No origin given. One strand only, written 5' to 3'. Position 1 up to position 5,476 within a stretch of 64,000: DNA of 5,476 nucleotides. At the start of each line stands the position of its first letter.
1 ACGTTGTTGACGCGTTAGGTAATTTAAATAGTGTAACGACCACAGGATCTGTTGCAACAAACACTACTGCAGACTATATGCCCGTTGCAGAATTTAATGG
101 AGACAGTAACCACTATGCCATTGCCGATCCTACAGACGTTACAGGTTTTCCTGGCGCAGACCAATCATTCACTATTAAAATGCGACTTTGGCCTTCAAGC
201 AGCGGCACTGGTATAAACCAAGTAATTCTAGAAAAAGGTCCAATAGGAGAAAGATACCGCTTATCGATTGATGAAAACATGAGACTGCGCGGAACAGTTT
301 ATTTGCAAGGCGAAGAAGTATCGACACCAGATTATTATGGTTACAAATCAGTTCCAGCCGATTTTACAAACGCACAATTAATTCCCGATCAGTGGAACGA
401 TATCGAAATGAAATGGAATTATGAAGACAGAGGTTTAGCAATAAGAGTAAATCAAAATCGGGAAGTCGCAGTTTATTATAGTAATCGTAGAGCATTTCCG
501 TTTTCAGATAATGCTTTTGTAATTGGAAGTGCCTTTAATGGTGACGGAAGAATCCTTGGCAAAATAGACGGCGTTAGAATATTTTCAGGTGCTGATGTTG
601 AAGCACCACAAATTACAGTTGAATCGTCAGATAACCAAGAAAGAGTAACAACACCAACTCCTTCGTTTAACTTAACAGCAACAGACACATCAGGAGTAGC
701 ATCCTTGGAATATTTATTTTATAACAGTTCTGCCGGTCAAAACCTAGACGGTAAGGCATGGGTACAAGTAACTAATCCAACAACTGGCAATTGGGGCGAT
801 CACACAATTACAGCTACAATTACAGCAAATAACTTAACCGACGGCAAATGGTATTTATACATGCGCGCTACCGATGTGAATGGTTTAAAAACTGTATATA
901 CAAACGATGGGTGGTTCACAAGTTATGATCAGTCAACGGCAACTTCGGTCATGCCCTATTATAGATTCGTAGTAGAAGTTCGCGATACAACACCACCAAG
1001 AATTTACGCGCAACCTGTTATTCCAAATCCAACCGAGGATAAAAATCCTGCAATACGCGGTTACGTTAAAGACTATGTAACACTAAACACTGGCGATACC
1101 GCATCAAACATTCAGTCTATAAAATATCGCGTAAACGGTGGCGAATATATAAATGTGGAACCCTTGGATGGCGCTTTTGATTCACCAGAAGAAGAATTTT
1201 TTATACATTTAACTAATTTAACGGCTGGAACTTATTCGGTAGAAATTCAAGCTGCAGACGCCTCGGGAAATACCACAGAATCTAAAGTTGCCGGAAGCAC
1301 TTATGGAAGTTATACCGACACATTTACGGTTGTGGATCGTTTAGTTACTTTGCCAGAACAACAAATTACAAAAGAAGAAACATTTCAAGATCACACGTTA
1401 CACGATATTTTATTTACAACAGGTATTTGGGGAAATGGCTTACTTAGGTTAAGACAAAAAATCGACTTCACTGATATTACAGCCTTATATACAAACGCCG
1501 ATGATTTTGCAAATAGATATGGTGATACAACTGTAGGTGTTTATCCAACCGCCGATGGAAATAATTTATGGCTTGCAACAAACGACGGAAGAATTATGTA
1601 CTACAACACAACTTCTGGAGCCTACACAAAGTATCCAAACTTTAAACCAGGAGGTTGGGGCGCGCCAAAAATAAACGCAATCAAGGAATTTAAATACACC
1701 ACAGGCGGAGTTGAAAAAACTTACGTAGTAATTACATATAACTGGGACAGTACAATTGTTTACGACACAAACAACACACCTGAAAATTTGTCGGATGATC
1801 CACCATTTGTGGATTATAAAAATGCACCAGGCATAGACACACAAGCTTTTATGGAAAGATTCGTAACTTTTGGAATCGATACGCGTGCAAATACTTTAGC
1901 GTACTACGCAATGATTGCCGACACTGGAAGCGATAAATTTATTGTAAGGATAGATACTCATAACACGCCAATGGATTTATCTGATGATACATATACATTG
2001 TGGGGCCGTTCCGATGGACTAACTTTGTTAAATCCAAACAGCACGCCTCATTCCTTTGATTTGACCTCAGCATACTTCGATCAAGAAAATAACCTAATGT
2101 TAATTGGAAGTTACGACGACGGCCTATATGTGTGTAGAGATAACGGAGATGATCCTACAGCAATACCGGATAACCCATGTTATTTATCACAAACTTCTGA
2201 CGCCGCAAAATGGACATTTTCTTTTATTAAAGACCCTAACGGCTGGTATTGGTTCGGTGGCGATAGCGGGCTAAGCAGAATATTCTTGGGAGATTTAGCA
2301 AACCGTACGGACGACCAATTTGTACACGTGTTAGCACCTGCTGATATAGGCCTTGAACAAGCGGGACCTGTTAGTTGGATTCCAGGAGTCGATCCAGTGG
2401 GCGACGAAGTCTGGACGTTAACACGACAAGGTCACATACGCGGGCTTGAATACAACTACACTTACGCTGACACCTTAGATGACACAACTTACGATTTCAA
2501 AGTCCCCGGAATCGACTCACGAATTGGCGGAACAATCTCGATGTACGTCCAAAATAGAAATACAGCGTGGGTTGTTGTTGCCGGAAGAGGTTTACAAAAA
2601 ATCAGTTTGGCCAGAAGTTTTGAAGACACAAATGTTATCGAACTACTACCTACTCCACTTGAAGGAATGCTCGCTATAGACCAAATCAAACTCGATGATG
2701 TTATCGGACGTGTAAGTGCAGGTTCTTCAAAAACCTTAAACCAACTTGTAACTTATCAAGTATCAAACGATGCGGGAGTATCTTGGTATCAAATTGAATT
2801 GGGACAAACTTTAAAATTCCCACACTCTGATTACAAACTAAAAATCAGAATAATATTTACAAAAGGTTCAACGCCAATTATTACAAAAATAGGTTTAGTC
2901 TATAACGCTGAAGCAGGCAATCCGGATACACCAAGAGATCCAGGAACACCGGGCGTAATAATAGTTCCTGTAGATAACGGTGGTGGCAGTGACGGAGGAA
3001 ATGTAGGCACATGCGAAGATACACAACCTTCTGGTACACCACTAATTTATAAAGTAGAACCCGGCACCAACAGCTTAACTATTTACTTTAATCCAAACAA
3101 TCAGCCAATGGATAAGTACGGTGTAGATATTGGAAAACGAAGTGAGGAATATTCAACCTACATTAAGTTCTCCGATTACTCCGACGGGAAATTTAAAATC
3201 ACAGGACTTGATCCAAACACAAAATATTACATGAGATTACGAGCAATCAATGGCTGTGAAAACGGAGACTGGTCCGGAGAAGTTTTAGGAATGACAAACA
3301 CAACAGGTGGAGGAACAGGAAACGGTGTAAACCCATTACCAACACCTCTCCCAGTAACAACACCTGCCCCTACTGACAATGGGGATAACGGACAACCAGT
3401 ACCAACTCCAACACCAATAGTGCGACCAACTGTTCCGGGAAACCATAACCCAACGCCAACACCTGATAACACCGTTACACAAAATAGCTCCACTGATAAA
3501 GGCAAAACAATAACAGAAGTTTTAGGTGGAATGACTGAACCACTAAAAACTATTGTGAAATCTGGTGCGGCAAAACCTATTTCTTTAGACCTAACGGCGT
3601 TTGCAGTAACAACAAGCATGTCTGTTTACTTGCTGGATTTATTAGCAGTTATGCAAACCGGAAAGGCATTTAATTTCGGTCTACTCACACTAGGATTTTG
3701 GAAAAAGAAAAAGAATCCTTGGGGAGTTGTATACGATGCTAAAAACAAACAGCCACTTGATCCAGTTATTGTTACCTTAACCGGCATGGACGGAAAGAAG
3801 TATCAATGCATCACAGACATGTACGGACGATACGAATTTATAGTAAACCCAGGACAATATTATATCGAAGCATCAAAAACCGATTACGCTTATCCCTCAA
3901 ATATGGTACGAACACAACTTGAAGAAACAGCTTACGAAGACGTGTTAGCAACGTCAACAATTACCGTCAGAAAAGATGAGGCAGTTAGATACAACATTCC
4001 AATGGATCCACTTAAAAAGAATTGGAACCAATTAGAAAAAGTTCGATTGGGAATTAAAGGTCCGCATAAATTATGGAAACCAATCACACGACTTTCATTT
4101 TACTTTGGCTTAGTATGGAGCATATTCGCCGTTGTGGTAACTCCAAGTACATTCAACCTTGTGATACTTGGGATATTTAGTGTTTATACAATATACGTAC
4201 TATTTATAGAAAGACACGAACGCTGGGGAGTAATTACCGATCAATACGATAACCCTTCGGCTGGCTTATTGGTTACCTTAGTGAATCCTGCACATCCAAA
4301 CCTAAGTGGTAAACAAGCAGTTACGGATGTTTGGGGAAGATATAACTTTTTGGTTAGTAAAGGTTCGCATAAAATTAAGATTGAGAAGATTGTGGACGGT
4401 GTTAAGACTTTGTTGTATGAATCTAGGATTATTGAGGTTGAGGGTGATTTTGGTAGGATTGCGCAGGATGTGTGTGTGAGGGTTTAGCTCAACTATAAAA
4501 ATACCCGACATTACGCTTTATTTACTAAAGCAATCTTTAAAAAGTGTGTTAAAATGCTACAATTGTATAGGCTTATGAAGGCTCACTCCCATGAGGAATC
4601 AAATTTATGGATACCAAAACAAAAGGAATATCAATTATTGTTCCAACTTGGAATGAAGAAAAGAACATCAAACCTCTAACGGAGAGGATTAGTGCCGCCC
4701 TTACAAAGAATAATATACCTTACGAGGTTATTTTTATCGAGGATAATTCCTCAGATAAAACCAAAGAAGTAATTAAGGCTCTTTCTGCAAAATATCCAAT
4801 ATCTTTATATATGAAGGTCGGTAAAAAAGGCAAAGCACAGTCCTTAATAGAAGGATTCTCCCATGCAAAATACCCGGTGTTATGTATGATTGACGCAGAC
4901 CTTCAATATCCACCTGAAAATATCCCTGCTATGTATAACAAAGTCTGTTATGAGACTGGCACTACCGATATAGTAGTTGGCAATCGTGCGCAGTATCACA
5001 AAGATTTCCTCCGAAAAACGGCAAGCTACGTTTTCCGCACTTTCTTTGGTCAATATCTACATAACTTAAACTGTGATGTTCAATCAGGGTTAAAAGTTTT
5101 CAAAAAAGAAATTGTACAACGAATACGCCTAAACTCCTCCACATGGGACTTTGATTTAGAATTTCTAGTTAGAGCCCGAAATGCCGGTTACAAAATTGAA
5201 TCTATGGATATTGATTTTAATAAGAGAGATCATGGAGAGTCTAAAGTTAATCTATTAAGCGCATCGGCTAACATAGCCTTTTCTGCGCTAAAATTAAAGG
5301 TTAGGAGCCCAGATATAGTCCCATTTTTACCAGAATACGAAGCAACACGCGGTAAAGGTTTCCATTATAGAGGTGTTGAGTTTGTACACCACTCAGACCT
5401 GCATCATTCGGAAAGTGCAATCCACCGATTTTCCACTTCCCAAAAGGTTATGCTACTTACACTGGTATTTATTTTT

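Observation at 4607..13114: Gtr-like surface glycosylation module encoded directly downstream of a giant Pro/Thr-linker surface protein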

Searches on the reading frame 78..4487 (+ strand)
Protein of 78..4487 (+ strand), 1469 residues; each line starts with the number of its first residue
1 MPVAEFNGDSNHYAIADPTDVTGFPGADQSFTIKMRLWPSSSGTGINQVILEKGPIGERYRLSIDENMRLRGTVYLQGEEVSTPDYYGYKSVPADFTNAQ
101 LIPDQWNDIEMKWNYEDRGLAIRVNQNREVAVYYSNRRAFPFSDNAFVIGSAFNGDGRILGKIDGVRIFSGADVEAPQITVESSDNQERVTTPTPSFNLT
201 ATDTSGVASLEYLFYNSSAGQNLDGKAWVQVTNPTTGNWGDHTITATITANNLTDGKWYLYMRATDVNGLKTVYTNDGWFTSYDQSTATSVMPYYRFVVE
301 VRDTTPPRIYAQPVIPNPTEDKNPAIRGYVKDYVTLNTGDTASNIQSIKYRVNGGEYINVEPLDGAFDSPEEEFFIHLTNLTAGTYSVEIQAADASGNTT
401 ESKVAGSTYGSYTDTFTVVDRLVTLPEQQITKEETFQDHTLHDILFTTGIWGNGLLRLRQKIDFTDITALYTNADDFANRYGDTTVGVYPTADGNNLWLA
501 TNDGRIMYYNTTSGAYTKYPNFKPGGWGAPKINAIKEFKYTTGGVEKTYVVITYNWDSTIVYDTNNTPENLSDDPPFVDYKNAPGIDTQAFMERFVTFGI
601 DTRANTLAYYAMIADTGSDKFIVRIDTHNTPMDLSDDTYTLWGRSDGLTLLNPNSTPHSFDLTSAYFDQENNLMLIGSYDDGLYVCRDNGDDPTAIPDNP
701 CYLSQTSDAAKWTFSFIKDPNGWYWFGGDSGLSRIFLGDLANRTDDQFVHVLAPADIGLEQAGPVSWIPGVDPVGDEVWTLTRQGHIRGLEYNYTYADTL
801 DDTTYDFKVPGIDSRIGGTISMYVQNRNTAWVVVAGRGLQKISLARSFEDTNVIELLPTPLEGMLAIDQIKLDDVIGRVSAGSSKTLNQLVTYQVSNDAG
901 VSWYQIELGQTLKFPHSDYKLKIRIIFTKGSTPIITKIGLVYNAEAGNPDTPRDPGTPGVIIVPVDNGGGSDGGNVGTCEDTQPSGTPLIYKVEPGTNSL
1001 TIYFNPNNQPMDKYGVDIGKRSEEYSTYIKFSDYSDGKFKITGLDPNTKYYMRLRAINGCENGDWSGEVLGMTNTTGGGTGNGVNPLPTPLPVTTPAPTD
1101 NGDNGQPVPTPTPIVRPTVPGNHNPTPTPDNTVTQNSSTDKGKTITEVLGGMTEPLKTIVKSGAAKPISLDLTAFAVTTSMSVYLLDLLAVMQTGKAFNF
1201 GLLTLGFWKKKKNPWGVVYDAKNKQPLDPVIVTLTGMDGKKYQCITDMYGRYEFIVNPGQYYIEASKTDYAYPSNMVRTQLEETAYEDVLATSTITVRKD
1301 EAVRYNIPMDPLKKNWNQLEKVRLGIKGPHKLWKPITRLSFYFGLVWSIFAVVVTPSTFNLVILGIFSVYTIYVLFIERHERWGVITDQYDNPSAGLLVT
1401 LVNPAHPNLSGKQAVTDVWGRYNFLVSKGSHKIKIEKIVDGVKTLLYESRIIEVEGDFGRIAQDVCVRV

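Call 4: search_protein_families(library=pfam, proteins=[window:78-4487:+], max_evalue=0.01)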
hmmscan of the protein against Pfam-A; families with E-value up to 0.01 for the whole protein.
window:78-4487:+ (1469 aa): 9 families
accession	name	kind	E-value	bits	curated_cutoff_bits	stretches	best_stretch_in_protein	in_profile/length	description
PF13620.12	CarboxypepD_reg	-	8.3e-12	45.7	32.3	1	1216-1293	4-65/82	Carboxypeptidase regulatory-like domain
PF00041.27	fn3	-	2.7e-09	37.5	25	1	994-1068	10-80/84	Fibronectin type III domain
PF13715.12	CarbopepD_reg_2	-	3.1e-05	24.4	32.2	1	1216-1284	3-69/88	CarboxypepD_reg-like domain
PF17210.9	SdrD_B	-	3.4e-05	24.4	29.7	0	1223-1270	20-69/112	SdrD B-like domain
PF13385.13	Laminin_G_3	-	5.1e-05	23.9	27.6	1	24-172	14-144/151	Concanavalin A-like lectin/glucanases superfamily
PF17957.7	Big_7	-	0.00015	22.8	24.1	1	177-246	1-70/70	Bacterial Ig domain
PF19077.6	Big_13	-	0.00077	20.3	27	0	378-403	69-94/102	Bacterial Ig-like domain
PF07495.19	Y_Y_Y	-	0.0035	17.7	26.6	0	376-401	30-55/65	Y_Y_Y domain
PF25059.1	FN3_DSCAM-DSCAML_C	-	0.0042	17.8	39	0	1010-1079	19-85/89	DSCAM/DSCAML C-terminal Fn3-like domain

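Call 5: search_protein_families(library=ncbifam, proteins=[window:78-4487:+], max_evalue=0.01)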
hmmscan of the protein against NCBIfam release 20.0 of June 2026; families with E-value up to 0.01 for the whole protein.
window:78-4487:+ (1469 aa): 2 families
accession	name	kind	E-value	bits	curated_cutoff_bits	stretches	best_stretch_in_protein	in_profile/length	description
NF047446.1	barrel_OmpL47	domain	2.5e-06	27.8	40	1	333-404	6-63/68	OmpL47-type beta-barrel domain-containing protein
NF033510.3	Ca_tandemer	repeat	0.0017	18.7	50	0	335-400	33-96/96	Ca2+-stabilized repeat-containing adhesin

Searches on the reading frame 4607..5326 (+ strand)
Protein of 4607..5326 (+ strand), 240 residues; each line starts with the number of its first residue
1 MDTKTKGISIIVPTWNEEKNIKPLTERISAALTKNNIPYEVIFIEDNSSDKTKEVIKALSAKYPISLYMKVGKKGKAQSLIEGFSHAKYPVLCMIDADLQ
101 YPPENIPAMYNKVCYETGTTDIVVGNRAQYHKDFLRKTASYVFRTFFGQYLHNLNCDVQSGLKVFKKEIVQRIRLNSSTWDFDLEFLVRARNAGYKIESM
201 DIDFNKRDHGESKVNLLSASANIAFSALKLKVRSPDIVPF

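Call 47: search_solved_structures(query=window:4607-5326:+, max_evalue=0.001)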
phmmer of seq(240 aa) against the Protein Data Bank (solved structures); distinct sequences matched with E-value up to 0.001: 10.
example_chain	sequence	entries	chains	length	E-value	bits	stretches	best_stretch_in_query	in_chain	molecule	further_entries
5mlz_A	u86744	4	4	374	2.1e-25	93.2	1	7-214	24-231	Dolichol monophosphate mannose synthase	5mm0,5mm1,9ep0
9hwj_A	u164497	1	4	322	2.6e-16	63.4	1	6-216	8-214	Undecaprenyl-phosphate 4-deoxy-4-formamido-L-arabinose transferase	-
9bhc_C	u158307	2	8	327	1.5e-15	60.9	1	5-215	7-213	Undecaprenyl-phosphate 4-deoxy-4-formamido-L-arabinose transferase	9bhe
8vxh_A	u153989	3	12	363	2e-15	60.5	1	5-214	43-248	Undecaprenyl-phosphate 4-deoxy-4-formamido-L-arabinose transferase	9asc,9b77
5eke_A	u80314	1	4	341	6.2e-13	52.4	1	5-150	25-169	Uncharacterized glycosyltransferase sll0501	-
5ekp_C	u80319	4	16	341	7.1e-13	52.2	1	5-149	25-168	Uncharacterized glycosyltransferase sll0501 | Glycosyltransferase sll0501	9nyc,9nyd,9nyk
9nye_A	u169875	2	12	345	7.4e-13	52.1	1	5-149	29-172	Glycosyltransferase sll0501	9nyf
6p61_A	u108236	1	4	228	0.00011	25.4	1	4-137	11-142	Glycosyltransferase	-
2z87_A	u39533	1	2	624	0.00016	24.9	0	6-103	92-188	Chondroitin synthase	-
2z86_A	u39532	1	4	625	0.00016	24.8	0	6-103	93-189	Chondroitin synthase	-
